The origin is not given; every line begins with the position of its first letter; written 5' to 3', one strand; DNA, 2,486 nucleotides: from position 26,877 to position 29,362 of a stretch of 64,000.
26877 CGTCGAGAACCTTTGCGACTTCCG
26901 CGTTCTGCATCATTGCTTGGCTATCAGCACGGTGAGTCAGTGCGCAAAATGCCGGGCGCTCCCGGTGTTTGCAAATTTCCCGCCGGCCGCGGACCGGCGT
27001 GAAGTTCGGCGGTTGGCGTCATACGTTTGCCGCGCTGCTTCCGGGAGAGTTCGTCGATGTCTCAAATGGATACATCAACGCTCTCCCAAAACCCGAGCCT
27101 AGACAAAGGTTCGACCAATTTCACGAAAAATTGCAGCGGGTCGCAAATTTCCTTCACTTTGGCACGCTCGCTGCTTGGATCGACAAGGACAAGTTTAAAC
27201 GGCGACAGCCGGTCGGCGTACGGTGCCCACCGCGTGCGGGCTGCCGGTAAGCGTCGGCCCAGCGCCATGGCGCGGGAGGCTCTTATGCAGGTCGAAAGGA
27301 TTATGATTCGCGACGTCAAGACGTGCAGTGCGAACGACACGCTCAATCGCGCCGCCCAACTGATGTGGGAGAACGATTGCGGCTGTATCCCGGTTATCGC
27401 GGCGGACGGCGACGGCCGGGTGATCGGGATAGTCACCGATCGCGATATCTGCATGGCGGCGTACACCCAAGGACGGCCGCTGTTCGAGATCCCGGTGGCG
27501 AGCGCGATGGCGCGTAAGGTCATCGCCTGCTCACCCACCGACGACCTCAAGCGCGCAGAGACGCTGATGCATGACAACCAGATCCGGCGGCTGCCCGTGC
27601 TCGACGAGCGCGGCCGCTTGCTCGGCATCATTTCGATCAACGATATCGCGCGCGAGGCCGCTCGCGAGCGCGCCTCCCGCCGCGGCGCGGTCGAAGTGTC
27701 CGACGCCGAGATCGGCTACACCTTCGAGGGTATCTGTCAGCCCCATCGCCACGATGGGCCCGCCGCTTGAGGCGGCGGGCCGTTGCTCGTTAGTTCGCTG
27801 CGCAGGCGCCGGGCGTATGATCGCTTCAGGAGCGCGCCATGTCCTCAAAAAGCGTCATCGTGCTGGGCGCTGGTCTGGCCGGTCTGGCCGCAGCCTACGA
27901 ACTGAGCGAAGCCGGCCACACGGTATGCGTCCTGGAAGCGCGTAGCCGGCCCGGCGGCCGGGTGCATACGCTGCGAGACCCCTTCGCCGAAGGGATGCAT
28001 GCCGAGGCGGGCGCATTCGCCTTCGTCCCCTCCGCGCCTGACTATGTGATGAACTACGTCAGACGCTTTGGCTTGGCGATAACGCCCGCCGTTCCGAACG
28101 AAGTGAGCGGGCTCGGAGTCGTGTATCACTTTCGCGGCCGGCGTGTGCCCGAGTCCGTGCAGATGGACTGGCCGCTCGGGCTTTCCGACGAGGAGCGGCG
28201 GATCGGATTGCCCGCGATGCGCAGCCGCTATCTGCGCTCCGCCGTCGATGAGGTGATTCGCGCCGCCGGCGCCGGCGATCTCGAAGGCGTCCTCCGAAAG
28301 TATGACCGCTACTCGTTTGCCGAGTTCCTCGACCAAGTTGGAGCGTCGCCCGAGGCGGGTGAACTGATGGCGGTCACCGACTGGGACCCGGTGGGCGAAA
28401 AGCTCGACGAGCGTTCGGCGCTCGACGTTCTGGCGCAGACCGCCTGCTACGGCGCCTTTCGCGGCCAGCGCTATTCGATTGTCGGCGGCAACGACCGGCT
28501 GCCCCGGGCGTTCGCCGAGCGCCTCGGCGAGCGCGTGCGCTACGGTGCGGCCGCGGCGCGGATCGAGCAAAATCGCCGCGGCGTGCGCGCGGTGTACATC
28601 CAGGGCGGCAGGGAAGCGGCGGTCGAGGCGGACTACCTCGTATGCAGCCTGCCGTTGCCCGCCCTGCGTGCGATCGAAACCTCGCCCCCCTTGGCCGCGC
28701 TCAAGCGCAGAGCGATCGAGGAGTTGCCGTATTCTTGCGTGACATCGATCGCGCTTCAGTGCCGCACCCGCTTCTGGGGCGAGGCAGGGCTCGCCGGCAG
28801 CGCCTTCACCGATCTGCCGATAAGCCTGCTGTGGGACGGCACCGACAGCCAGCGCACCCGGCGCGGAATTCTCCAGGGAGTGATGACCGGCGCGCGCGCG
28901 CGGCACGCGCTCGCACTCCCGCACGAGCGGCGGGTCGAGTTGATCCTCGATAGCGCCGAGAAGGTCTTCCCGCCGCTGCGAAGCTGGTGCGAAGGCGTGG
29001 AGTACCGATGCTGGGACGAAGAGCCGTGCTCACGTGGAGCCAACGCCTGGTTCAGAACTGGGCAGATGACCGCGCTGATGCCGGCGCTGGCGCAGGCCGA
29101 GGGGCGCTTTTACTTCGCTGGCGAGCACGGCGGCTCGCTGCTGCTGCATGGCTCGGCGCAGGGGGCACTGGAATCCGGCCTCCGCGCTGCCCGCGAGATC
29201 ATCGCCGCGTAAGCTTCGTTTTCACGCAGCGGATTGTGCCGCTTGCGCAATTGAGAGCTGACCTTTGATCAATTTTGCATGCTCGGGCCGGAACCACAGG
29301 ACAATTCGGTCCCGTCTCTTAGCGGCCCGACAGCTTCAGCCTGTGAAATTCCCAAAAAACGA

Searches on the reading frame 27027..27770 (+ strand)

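Call 14: search_protein_families(library=pfam, proteins=[window:27027-27770:+], max_evalue=0.001)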
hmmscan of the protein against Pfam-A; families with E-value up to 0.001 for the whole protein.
window:27027-27770:+ (247 aa): 1 family
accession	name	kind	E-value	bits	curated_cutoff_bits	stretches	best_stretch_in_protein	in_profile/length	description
PF00571.33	CBS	-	5e-30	104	24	2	89-144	1-54/57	CBS domain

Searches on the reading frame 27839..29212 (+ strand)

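Call 14: search_protein_families(library=pfam, proteins=[window:27839-29212:+], max_evalue=0.001)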
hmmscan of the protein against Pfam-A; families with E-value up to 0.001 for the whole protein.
window:27839-29212:+ (457 aa): 11 families
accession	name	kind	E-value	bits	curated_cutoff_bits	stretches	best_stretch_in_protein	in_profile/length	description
PF01593.30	Amino_oxidase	-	3.2e-65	221.6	19.8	1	13-455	1-443/443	Flavin containing amine oxidoreductase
PF13450.12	NAD_binding_8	-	1.4e-15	57.8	21.9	1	8-76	1-67/68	NAD(P)-binding Rossmann-like domain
PF01266.30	DAO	-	9.1e-09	35.7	27.9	1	6-40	2-37/353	FAD dependent oxidoreductase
PF00890.30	FAD_binding_2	-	1.6e-07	31.3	20.4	1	6-40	2-36/414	FAD binding domain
PF01494.25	FAD_binding_3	-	1.6e-06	28.1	22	1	5-37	3-35/349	FAD binding domain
PF01946.23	Thi4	-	2.8e-05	23.9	26.2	1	5-41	19-56/235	Thi4 family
PF07992.20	Pyr_redox_2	-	3.6e-05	23.8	26.1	1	5-41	2-39/291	Pyridine nucleotide-disulphide oxidoreductase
PF12831.13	FAD_oxidored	-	7e-05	22.7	27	1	6-42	2-38/416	FAD dependent oxidoreductase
PF03486.20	HI0933_like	-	0.00011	22.2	50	1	5-42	2-39/244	HI0933-like protein Rossmann domain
PF05834.18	Lycopene_cycl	-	0.00056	19.5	23.4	0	6-36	2-34/380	Lycopene cyclase protein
PF01134.28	GIDA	-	0.0006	19.4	22.1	0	6-32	2-28/391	Glucose inhibited division protein A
